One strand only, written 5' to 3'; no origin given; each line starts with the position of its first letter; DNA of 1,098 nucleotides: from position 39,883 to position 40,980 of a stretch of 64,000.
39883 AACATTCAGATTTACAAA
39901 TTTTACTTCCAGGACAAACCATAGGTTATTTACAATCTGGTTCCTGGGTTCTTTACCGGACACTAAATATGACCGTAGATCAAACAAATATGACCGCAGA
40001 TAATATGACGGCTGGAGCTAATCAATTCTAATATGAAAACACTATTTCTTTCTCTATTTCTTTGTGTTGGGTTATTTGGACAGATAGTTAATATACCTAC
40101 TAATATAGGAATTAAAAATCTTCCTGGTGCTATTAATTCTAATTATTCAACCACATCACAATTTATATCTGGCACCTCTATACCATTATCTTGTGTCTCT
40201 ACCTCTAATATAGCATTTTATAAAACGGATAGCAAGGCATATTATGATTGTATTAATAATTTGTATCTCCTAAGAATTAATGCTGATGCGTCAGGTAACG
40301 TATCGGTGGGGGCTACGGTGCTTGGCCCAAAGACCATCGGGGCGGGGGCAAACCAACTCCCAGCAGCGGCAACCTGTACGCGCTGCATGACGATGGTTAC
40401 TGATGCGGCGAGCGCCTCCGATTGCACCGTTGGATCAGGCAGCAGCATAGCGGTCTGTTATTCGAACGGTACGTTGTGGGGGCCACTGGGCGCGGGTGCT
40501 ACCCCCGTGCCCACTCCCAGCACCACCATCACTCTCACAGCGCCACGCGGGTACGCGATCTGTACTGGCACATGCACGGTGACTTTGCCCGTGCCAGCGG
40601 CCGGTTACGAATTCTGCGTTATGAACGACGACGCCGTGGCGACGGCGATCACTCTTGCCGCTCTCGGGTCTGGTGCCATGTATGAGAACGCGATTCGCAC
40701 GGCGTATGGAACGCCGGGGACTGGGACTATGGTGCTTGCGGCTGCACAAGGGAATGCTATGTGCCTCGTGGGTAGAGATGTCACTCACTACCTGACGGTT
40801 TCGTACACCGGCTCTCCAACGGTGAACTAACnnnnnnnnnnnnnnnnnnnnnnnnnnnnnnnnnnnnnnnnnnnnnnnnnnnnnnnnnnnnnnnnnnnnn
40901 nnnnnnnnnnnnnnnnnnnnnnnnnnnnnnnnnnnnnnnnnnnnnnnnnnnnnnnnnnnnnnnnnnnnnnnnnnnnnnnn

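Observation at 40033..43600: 3.3-kb GC-rich island whose left border lies in frame inside a gene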

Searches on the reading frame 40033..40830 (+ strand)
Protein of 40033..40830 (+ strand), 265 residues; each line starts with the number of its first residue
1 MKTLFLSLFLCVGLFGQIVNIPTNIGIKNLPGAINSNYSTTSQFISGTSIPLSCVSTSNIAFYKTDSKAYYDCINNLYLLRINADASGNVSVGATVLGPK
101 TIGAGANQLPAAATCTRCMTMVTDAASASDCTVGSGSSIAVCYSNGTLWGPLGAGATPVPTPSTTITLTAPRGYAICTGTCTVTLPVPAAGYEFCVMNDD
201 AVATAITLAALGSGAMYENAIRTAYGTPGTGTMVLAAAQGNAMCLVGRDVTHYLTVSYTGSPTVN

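Call 4: search_protein_families(library=pfam, proteins=[window:40033-40830:+], max_evalue=0.01)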
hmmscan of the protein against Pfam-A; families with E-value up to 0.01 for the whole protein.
window:40033-40830:+ (265 aa): 0 families

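Call 11: find_encoding_contigs(protein=window:40033-40830:+, flank=10000, max_places=10)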
Protein window:40033-40830:+ (265 aa): 1 contig read that carries it; 1 place shown.
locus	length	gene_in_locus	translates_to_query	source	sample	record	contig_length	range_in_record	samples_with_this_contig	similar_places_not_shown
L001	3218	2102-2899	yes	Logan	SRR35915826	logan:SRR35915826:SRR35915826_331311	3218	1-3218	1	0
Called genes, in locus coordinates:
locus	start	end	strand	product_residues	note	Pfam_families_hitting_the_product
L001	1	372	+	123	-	?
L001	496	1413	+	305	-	PF22945:LEM-3_GIY-YIG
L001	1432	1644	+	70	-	-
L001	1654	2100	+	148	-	-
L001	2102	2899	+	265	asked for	-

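Call 17: find_homologous_proteins(query=window:40033-40830:+, max_evalue=0.001)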
Query window:40033-40830:+ (265 aa): 149 proteins with E <= 0.001 among 4363 candidates; the best 120 are listed.
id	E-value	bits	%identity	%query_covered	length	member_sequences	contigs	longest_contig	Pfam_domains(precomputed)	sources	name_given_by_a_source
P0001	3.0e-102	360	92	72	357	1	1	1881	-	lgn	-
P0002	4.9e-47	179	74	42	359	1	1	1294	-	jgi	jgi:hypothetical protein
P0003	7.8e-45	172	75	41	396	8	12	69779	-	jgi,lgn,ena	jgi:hypothetical protein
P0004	9.3e-45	172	64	54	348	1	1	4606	-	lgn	-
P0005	2.8e-44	170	82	39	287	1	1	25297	-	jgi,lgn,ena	-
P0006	5.9e-44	169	71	45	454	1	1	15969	-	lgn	-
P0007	7.3e-43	165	75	42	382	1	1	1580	-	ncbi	-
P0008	1.5e-42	164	77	42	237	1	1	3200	-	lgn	-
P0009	2.2e-42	164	72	41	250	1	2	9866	-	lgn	-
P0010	3.6e-42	163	55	62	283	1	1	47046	-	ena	-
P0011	1.2e-41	161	53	58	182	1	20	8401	-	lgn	-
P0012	1.7e-41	161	75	42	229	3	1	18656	-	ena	-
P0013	8.4e-41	159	74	41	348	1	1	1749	-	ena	-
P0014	8.5e-41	159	75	42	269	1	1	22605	-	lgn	-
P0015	2.1e-40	157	71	37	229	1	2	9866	-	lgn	-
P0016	5.6e-40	156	73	41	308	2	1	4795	-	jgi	jgi:hypothetical protein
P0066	1.7e-31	128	56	46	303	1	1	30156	-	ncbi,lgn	-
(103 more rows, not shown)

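Call 19: find_encoding_contigs(protein=P0001, flank=10000)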
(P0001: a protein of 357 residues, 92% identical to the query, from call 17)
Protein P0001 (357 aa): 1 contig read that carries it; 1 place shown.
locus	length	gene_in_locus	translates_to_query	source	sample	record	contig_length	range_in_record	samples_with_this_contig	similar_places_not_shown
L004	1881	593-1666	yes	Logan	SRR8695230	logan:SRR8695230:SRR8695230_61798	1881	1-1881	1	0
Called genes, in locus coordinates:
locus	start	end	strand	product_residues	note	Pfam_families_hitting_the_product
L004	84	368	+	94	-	-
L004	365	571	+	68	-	-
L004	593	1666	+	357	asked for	-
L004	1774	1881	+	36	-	?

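Call 21: find_encoding_contigs(protein=P0003, flank=10000, max_places=4)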
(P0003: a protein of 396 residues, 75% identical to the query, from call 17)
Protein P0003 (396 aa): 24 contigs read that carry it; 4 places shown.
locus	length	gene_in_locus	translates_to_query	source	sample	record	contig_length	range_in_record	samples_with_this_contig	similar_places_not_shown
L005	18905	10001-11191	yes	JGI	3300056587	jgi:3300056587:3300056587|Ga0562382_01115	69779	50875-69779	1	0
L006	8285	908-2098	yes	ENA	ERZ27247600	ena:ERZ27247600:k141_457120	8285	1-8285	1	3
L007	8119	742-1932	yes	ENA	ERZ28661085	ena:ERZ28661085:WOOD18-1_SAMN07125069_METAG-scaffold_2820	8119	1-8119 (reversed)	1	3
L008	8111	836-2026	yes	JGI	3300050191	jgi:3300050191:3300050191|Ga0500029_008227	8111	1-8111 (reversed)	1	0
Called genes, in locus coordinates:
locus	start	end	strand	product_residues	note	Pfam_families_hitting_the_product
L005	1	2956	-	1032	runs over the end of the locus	-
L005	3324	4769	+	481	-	PF00953:Glycos_transf_4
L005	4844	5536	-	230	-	PF02357:NusG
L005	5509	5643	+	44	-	-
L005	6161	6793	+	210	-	-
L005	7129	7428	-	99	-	-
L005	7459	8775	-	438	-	PF00078:RVT_1, PF08388:GIIM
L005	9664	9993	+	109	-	-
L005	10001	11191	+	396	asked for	-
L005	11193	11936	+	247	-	-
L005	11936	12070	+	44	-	-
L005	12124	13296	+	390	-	-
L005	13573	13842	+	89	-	-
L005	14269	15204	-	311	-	PF05762:VWA_CoxE (weak), PF00092:VWA, PF13519:VWA_2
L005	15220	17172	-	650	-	PF02687:FtsX, PF12704:MacB_PCD, PF02687:FtsX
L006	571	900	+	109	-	-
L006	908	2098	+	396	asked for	-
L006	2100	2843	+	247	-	-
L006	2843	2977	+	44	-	-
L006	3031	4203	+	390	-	-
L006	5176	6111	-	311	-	PF05762:VWA_CoxE (weak), PF00092:VWA, PF13519:VWA_2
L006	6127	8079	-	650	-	PF02687:FtsX, PF12704:MacB_PCD, PF02687:FtsX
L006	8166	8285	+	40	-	?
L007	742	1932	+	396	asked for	-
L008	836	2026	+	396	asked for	-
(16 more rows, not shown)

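Call 49: search_protein_families(library=pfam, proteins=[L006:2100-2843:+, L006:3031-4203:+], max_evalue=0.01)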
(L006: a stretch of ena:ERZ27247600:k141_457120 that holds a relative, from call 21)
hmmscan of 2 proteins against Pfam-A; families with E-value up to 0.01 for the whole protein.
L006:2100-2843:+ (247 aa): 0 families

L006:3031-4203:+ (390 aa): 0 families

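Call 56: find_encoding_contigs(protein=P0016, flank=10000, max_places=3)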
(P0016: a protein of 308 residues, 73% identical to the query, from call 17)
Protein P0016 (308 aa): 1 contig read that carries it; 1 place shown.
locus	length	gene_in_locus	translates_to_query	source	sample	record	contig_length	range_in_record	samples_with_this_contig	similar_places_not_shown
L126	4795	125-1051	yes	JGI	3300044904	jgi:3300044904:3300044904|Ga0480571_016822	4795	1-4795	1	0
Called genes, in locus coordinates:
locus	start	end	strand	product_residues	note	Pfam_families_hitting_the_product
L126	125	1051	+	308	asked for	-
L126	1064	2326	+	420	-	-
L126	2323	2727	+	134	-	-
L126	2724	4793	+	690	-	?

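Call 57: find_encoding_contigs(protein=P0066, flank=10000, max_places=3)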
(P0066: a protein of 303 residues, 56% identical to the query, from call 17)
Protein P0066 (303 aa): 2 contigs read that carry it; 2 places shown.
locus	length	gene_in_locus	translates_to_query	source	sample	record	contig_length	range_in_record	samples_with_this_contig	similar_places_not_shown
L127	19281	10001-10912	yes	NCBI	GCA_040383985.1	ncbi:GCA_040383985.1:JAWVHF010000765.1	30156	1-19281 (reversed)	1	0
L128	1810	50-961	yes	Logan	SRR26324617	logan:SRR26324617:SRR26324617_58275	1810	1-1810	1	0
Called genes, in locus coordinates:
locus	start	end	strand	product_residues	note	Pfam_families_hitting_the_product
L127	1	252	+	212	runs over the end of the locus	PF01555:N6_N4_Mtase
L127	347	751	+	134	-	-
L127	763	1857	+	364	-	PF01391:Collagen (weak)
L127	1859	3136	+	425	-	PF13385:Laminin_G_3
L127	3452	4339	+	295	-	-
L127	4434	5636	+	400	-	PF11651:P22_CoatProtein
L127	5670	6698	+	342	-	-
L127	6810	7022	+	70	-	-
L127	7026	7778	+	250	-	PF24175:SU10_adaptor (weak)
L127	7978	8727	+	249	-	-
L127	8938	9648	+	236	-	PF24175:SU10_adaptor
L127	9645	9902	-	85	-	-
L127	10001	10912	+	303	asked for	-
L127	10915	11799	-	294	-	PF02086:MethyltransfD12 (faint)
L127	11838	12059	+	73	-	-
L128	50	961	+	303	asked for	-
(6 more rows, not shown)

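Call 59: search_protein_families(library=phrogs, proteins=[window:40033-40830:+], max_evalue=0.01)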
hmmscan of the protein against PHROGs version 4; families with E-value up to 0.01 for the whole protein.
window:40033-40830:+ (265 aa): 0 families

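Call 68: predict_structure(alignment_id=A6)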
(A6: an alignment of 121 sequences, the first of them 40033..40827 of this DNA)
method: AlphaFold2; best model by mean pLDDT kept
length: 265 residues; sequences in the alignment: 121
mean_pLDDT: 66.8   pTM: 0.51
mean pLDDT of the five models: 66.8, 66.2, 65.7, 64.8, 63.8
residues with pLDDT >= 90: 82; 70-90: 43; 50-70: 39; < 50: 101
segments of 3 or more residues with pLDDT < 50: 22-26, 28-35, 37-80, 94-124, 130-134
pLDDT, mean of each block of 10 residues (from residue 1): 80 62 48 44 41 41 36 42 65 48 39 39 47 50 52 80 96 96 96 96 92 81 79 90 95 94 88
secondary structure, 60 per line:
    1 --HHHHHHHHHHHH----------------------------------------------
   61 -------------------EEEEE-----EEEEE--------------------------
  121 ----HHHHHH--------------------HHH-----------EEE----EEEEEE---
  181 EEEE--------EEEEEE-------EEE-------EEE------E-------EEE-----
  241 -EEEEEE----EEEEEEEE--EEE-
elements in order: H3-14 E80-84 E90-94 H125-130 E165-167 E172-177 E181-184 E193-198 E206-208 E216-218 E233-235 E242-247 E252-259 E262-264

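Call 70: fold_search(model_id=the predicted structure, library=pdb)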
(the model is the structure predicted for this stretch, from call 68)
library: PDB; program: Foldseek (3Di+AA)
matches with E <= 10: 60; with E <= 0.001: 3
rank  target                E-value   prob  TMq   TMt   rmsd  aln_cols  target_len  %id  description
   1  7rej_A                4.2e-04  1.00  0.24  0.20   6.6       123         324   19  Tailspike protein 4 (TSP4) from phage CBA120, residues 1-335, obtained in the presence of NaK-Tartrate (released 2022-02-23)
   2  7rfo_B                8.7e-04  1.00  0.28  0.23   3.3       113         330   17  SeMet Tailspike protein 4 (TSP4) phage CBA120, residues 1-335, obtained in the presence of LiSO4 (released 2022-02-23)
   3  9ny6_C                9.3e-04  1.00  0.29  0.27  11.4       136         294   17  Pseudomonas phage Pa223 capsid spike (released 2025-08-06)
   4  24qj                  1.2e-03  1.00  0.24  0.14   5.0       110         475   11  Crystal structure of a tailspike depolymerase (Solidus_gp83) from Acinetobacter phage Solidus (released 2026-03-25)
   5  7rej_B                5.6e-03  1.00  0.28  0.29   3.5       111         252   17  Tailspike protein 4 (TSP4) from phage CBA120, residues 1-335, obtained in the presence of NaK-Tartrate (released 2022-02-23)
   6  1qex_A                4.5e-01  0.28  0.17  0.15   9.4        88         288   14  BACTERIOPHAGE T4 GENE PRODUCT 9 (GP9), THE TRIGGER OF TAIL CONTRACTION AND THE LONG TAIL FIBERS CONNECTOR (released 1999-10-05)
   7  1lm0_MODEL_1_A        6.1e-01  0.05  0.09  0.17  10.3        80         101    6  Solution structure and characterization of the heme chaperone CcmE (released 2002-12-25)
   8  9rc6_A                9.9e-01  0.03  0.13  0.08  15.1       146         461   10  Laccase (multicopper oxidase) from Pediococcus pentosaceus 4618 mutant Y471L co-crystallized with Copper Chloride (released 2025-11-19)
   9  9rc3_B                1.3e+00  0.03  0.12  0.08  14.4       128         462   10  Laccase (multicopper oxidase) from Pediococcus pentosaceus 4618 co-crystallized with Silver Nitrate (released 2025-11-19)
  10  9rc3_A                1.6e+00  0.03  0.13  0.09  15.1       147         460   10  Laccase (multicopper oxidase) from Pediococcus pentosaceus 4618 co-crystallized with Silver Nitrate (released 2025-11-19)
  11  9rc6_C                1.7e+00  0.03  0.12  0.08  13.4       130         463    9  Laccase (multicopper oxidase) from Pediococcus pentosaceus 4618 mutant Y471L co-crystallized with Copper Chloride (released 2025-11-19)
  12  9rcn_C                1.7e+00  0.02  0.10  0.07  14.2        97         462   10  Laccase (multicopper oxidase) from Pediococcus pentosaceus 4618 mutant E451L co-crystallized with Silver Nitrate (2 mo (released 2025-11-19)
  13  2r76_A                1.8e+00  0.02  0.08  0.14  16.4        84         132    6  Crystal structure of the rare lipoprotein B (SO_1173) from Shewanella oneidensis, Northeast Structural Genomics Consor (released 2007-09-25)
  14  9ia2_B                1.8e+00  0.01  0.06  0.09  15.1        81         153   14  LpDEM from Escherichia coli (released 2025-12-10)
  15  9i94_B                1.9e+00  0.01  0.06  0.09  15.0        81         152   14  Cryo-EM structure of Shigella flexneri LptDE bound by a Bicyclic peptide molecule (Compound 3) (released 2025-10-15)
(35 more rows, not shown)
